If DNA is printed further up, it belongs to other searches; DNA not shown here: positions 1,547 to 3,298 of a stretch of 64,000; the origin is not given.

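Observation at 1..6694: Candidate surface polyester/PHB scavenging and uptake operon: twin COG4313 channels, PhaZ7-like lipoprotein hydrolase, PhaB and MFS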

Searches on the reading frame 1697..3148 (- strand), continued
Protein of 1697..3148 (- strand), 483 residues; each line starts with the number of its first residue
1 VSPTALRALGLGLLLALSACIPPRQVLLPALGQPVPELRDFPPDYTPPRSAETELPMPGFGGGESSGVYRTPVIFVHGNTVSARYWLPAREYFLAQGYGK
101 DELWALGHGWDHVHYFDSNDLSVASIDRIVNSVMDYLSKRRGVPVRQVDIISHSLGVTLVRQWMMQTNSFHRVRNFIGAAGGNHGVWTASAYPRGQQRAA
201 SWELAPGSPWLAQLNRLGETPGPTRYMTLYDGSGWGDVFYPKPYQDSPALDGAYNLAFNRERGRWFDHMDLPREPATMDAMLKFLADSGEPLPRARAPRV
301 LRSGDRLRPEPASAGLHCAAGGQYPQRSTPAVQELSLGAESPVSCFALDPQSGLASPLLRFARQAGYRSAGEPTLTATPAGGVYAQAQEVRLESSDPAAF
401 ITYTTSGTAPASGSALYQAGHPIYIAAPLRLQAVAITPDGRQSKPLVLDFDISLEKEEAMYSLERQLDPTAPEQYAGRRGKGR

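Call 39: search_protein_families(library=ncbifam, proteins=[L003:4458-5072:+, L003:5082-6089:+, L003:6086-7582:+, L003:12225-13454:+, L003:11491-12228:+], max_evalue=0.00001)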
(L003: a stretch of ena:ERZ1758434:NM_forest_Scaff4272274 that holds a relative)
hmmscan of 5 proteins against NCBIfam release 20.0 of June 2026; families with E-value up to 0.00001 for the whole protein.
L003:4458-5072:+ (204 aa): 18 families
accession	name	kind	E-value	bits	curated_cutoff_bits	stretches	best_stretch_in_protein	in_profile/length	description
NF041196.1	ScbR_bind_reg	equivalog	2.6e-17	63.6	150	1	13-190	2-182/191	ScbR family autoregulator-binding transcription factor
NF053731.1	TransRegFasRMycb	equivalog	1.3e-14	54.5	330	1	16-193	10-188/199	HTH-type transcriptional activator FasR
NF053878.1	FATransRegFadRBac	equivalog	9.5e-13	48.3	200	1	21-93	7-79/190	fatty acid metabolism transcriptional regulator FadR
TIGR03384.1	betaine_BetI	equivalog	3.3e-11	43.2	201.3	1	18-90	9-81/189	choline-binding transcriptional repressor BetI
NF001978.0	PRK00767.1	equivalog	2.9e-10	40.3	118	1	18-96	10-87/197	transcriptional regulator BetI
NF008402.0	PRK11202.1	equivalog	8e-10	38.7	151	1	16-119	10-114/211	HTH-type transcriptional repressor FabR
NF050111.1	TransRegSACE7040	equivalog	1.2e-09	38.3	250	1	19-115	3-99/186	SACE_7040 family transcriptional regulator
NF051852.1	efflux_TF_MtrR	exception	5.8e-09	36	280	1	17-91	10-84/205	multidrug efflux system transcriptional repressor MtrR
NF037937.1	septum_RefZ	equivalog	6.3e-09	36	180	1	20-129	2-113/195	forespore capture DNA-binding protein RefZ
NF058643.1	TranRegCurRPseudo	equivalog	3.6e-08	33.3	300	1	16-89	6-79/193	TetR family transcriptional repressor CurR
TIGR03613.1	RutR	equivalog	6.5e-08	32.7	368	1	15-72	6-63/202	pyrimidine utilization regulatory protein R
NF051457.1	acryl_TF_AcuR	equivalog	1.1e-07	31.4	247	1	8-76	8-76/204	acrylate utilization transcriptional regulator AcuR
NF007949.0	PRK10668.1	equivalog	2.7e-06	27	271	1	15-70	9-64/216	multidrug efflux transporter transcriptional repressor AcrR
NF011584.0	PRK15008.1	equivalog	3.7e-06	26.9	230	1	16-74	17-75/212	HTH-type transcriptional regulator RutR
TIGR02366.1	DHAK_reg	equivalog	4e-06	27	129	1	18-65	4-51/176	dihydroxyacetone kinase transcriptional activator DhaS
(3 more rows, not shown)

L003:5082-6089:+ (335 aa): 11 families
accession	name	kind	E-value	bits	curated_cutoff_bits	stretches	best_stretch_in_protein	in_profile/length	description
NF005308.0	PRK06840.1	equivalog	4.9e-135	449.9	315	1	3-330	6-336/339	3-oxoacyl-ACP synthase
NF006829.0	PRK09352.1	subfamily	4.4e-31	108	249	1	2-329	5-321/322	beta-ketoacyl-ACP synthase 3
TIGR00747.1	fabH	subfamily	4.3e-30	104.9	292.1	1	2-328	3-321/322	beta-ketoacyl-ACP synthase III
NF004623.0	PRK05963.1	equivalog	1.4e-24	87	437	1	3-328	7-327/328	beta-ketoacyl-ACP synthase III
NF005541.0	PRK07204.1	equivalog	1.3e-18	67.5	402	1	3-324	6-324/329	beta-ketoacyl-ACP synthase III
NF005703.0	PRK07515.1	equivalog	3.4e-15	55.8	304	1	51-328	97-371/373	beta-ketoacyl-ACP synthase III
NF003274.0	PRK04262.1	equivalog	1.6e-13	50.4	244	1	3-171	4-167/347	hydroxymethylglutaryl-CoA synthase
NF006720.0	PRK09258.1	equivalog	1.1e-10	41.4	285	0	27-138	38-149/338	3-oxoacyl-ACP synthase III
TIGR00748.1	HMG_CoA_syn_Arc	equivalog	9.5e-10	38.2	353.35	1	1-168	1-163/345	hydroxymethylglutaryl-CoA synthase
NF004715.0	PRK06059.1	equivalog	7.6e-07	28.4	424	1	51-138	24-111/399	lipid-transfer protein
NF006102.0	PRK08256.1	subfamily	2.5e-06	26.8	436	1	37-139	11-108/394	lipid-transfer protein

L003:6086-7582:+ (498 aa): 106 families (the best 25 are shown)
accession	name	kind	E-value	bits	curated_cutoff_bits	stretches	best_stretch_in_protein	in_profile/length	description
NF004837.0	PRK06187.1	subfamily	4.1e-115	385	476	1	2-488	10-524/531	long-chain-fatty-acid--CoA ligase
NF052269.1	Staph_lig_FadD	equivalog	5.4e-113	378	650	1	3-488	3-495/499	long-chain-fatty-acid--CoA ligase FadD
NF005307.0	PRK06839.1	equivalog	6e-108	361.6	748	1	9-484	11-491/496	o-succinylbenzoate--CoA ligase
NF006572.0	PRK09088.1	equivalog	1.3e-101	340.7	696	1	3-485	4-486/491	acyl-CoA synthetase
NF006182.0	PRK08316.1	subfamily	4.6e-97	325.7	663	1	4-489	15-520/523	fatty acyl-CoA synthetase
NF005702.0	PRK07514.1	subfamily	5.9e-90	302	558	1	22-488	26-502/506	malonyl-CoA synthase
NF002966.0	PRK03640.1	equivalog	3.8e-85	286.3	556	1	9-487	11-481/483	o-succinylbenzoate--CoA ligase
NF004797.0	PRK06145.1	equivalog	1.1e-83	281.3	850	1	5-487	7-496/499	acyl-CoA synthetase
NF005801.1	PRK07656.1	equivalog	3.1e-83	280.1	657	1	15-483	16-500/500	FadD3 family acyl-CoA ligase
NF005676.0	PRK07470.1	equivalog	2.2e-78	264.2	774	1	10-488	30-531/544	acyl-CoA synthetase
NF009233.0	PRK12583.1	subfamily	2e-76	257.6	832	1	139-490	197-554/558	fatty acid CoA ligase family protein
NF009071.0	PRK12406.1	subfamily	9.3e-75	252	701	2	123-488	136-504/510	acyl-CoA synthetase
NF005857.1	PRK07786.1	exception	1.1e-74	251.8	733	1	10-486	19-512/513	fatty-acid--CoA ligase FadD5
NF004808.0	PRK06155.1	equivalog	2e-73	247.5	722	1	8-484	29-520/542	ATP-dependent acyl-CoA ligase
NF004114.0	PRK05605.1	equivalog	2.4e-72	244.1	766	2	136-485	214-568/575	long-chain-fatty-acid--CoA ligase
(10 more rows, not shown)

L003:12225-13454:+ (409 aa): 22 families
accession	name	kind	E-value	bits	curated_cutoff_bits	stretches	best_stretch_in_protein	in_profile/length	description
TIGR00895.1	2A0115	subfamily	2.2e-29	102.6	418.55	1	15-201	18-203/398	aromatic acid/H+ symport family MFS transporter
TIGR00891.1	2A0112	subfamily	2e-21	76.6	552.9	1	13-348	13-366/405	sialate:H+ symport family MFS transporter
TIGR00898.1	2A0119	subfamily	1.3e-19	70.3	550.75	1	61-201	134-274/506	cation transport protein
NF008586.0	PRK11551.1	equivalog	2.2e-17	63.2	410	1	61-347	58-345/406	3-(3-hydroxy-phenyl)propionate transporter MhpT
NF003024.0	PRK03893.1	subfamily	5.5e-17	61.7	604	1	17-181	24-188/497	sialate:H+ symport family MFS transporter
NF053517.1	HbztTptrPcaK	equivalog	2.8e-14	52.9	770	1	23-213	28-216/437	4-hydroxybenzoate transporter PcaK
TIGR00710.1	efflux_Bcr_CflA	subfamily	3.5e-12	46.4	200.9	1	60-362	47-350/385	Bcr/CflA family efflux MFS transporter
TIGR00883.1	2A0106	subfamily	6.3e-12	45.2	443.45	1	22-354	1-362/400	metabolite/H+ symporter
NF008270.1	PRK11043.1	equivalog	2.7e-11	43.2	430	1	59-215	46-204/382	purine nucleoside transporter PunC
NF008963.0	PRK12307.1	equivalog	4.2e-11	42.6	637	1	18-183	22-187/426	MFS transporter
TIGR00893.1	2A0114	subfamily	7.6e-10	38.3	395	1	61-392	37-394/399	D-galactonate transporter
NF011931.1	PRK15402.1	subfamily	6.2e-09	35.2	439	1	56-231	47-227/401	MdfA family multidrug efflux MFS transporter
TIGR00879.1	SP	subfamily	9.7e-09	34.3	237.8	1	17-167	60-219/510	sugar porter family MFS transporter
TIGR00880.1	2_A_01_02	superfamily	1.9e-08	34.5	131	1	65-184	10-133/141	multidrug resistance protein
TIGR01299.1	synapt_SV2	subfamily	3.5e-08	31.8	637.3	1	23-159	176-308/742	synaptic vesicle protein SV2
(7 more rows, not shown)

L003:11491-12228:+ (245 aa): 209 families (the best 25 are shown)
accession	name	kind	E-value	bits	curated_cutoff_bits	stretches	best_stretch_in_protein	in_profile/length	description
TIGR01829.1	AcAcCoA_reduct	subfamily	1.9e-101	338.8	302.1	1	3-243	1-242/242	acetoacetyl-CoA reductase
NF009464.0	PRK12824.1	subfamily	1.5e-89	299.9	269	1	1-243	1-244/245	3-oxoacyl-ACP reductase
NF009548.0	PRK12938.1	equivalog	6.3e-84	281.6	472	1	3-243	4-245/246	3-ketoacyl-ACP reductase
TIGR01830.1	3oxo_ACP_reduc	equivalog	8e-76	254.9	297.75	1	5-242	1-239/239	3-oxoacyl-[acyl-carrier-protein] reductase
NF009466.0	PRK12826.1-2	subfamily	2.7e-70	236.7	222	1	1-244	2-247/248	3-oxoacyl-ACP reductase FabG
NF004197.0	PRK05653.1-1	equivalog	6.1e-69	232.4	332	1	3-244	8-249/249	3-oxoacyl-ACP reductase FabG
NF004198.0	PRK05653.1-3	equivalog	1.4e-66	224.4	296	1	3-243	8-248/248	3-oxoacyl-ACP reductase FabG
NF004199.0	PRK05653.1-4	equivalog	1.5e-62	211.4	301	1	5-243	8-247/247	3-oxoacyl-ACP reductase FabG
NF009546.0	PRK12935.1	equivalog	1.4e-60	204.9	418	1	3-243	7-247/247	acetoacetyl-CoA reductase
NF009547.0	PRK12936.1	subfamily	5.1e-60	203.1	436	1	3-243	7-244/245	3-ketoacyl-(acyl-carrier-protein) reductase NodG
NF004200.0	PRK05653.1-5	equivalog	2e-59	201.1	273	1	1-241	1-241/242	3-oxoacyl-ACP reductase FabG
NF053542.1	FlxB_rubin_SDR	equivalog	1.9e-58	198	340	1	4-241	2-239/239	flexirubin biosynthesis SDR family reductase FlxB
NF047420.2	EF_P_mod_YmfI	equivalog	2.2e-54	184.7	238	1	5-242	2-236/236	elongation factor P 5-aminopentanone reductase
NF040605.2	mycolic_FabG1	exception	2.3e-54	184.7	420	1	3-243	2-231/233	3-oxoacyl-ACP reductase FabG1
NF042966.1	AcAcCoAred_PhaB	equivalog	9.6e-51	172.7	436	1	3-240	9-237/240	acetoacetyl-CoA reductase PhaB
TIGR01963.1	PHB_DH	subfamily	1.8e-49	168.3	307.05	1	3-242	2-253/255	3-hydroxybutyrate dehydrogenase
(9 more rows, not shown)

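Call 40: predict_structure(alignment_id=A1)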
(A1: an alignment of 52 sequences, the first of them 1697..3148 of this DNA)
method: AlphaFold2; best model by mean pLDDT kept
length: 483 residues; sequences in the alignment: 52
mean_pLDDT: 86.7   pTM: 0.88
mean pLDDT of the five models: 86.7, 86.0, 85.4, 85.1, 84.8
residues with pLDDT >= 90: 272; 70-90: 160; 50-70: 36; < 50: 15
segments of 3 or more residues with pLDDT < 50: 116-119, 195-197, 478-483
pLDDT, mean of each block of 10 residues (from residue 1): 86 83 74 85 93 85 75 85 88 96 87 53 88 95 95 91 95 96 78 60 83 91 96 59 72 91 86 95 96 94 95 97 94 91 95 97 90 95 85 96 92 94 87 95 94 79 88 64 35
secondary structure, 60 per line:
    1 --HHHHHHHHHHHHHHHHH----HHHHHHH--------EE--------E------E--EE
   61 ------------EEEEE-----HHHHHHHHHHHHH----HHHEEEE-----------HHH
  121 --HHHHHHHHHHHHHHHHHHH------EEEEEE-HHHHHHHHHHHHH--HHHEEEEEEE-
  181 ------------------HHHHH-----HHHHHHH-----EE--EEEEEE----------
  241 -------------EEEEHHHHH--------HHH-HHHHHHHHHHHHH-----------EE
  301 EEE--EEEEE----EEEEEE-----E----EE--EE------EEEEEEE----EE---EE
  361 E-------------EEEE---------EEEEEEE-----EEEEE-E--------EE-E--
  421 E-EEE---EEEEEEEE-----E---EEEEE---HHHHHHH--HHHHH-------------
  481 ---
elements in order: H3-19 H24-30 E73-77 H83-95 E103-106 H123-141 E148-153 H155-167 E173-179 H199-203 H209-215 E225-230 E254-257 H258-262 H275-287 E299-303 E306-310 E315-320 E343-349 E359-361 E375-378 E388-394 E400-404 E423-425 E429-436 E446-450 H454-460 H463-467

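Call 44: fold_search(model_id=the predicted structure, library=pdb)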
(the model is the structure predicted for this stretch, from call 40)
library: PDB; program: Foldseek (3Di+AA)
matches with E <= 10: 1568; with E <= 0.001: 138
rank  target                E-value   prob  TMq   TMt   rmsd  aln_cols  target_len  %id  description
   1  4bvl_A                5.0e-09  1.00  0.29  0.41   5.2       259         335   21  Structure of 202-208 deletion mutant of PhaZ7 PHB depolymerase (released 2013-09-18)
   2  4btv_A                1.5e-08  1.00  0.32  0.45   8.3       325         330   17  Structure of PhaZ7 PHB depolymerase in complex with 3HB trimer (released 2013-09-18)
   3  4bvk_A                1.6e-08  1.00  0.27  0.38   6.4       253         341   21  Structure of Y190E mutant of PhaZ7 PHB depolymerase (released 2013-09-18)
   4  2x5x                  1.6e-08  1.00  0.27  0.37   6.4       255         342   22  The crystal structure of PhaZ7 at atomic (1.2 Angstrom) resolution reveals details of the active site and suggests a sub (released 2010-06-09)
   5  5h6g_A                1.7e-08  1.00  0.37  0.67   4.7       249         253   20  Crystal structure of a thermostable lipase from Marine Streptomyces (released 2017-09-20)
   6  5h6b                  1.7e-08  1.00  0.37  0.68   7.0       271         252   19  Crystal structure of a thermostable lipase from Marine Streptomyces (released 2017-09-20)
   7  5mlx_A                1.7e-08  1.00  0.28  0.39   7.2       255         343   22  Open loop conformation of PhaZ7 Y105E mutant (released 2017-05-10)
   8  4brs_B                1.8e-08  1.00  0.28  0.40   6.4       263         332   20  Structure of wild type PhaZ7 PHB depolymerase (released 2013-09-18)
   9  4bvj_B                2.1e-08  1.00  0.27  0.37   6.4       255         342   22  Structure of Y105A mutant of PhaZ7 PHB depolymerase (released 2013-09-18)
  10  6wpx_A                3.6e-08  1.00  0.35  0.37  20.9       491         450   14  Crystal structure of Bacillus licheniformis lipase BlEst2 in propetide form (released 2021-06-09)
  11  5mlx_B                4.8e-08  1.00  0.27  0.39   7.3       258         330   21  Open loop conformation of PhaZ7 Y105E mutant (released 2017-05-10)
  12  2vtv_A                5.4e-08  1.00  0.29  0.40   6.6       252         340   21  PhaZ7 depolymerase from Paucimonas lemoignei (released 2008-08-26)
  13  4bvj_A                5.4e-08  1.00  0.28  0.38   6.4       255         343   22  Structure of Y105A mutant of PhaZ7 PHB depolymerase (released 2013-09-18)
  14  6wpx_B                5.7e-08  1.00  0.36  0.38  20.0       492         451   13  Crystal structure of Bacillus licheniformis lipase BlEst2 in propetide form (released 2021-06-09)
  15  4btv_B                7.2e-08  1.00  0.27  0.39   7.8       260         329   20  Structure of PhaZ7 PHB depolymerase in complex with 3HB trimer (released 2013-09-18)
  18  5h6g_B                1.8e-07  1.00  0.36  0.66   7.3       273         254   19  Crystal structure of a thermostable lipase from Marine Streptomyces (released 2017-09-20)
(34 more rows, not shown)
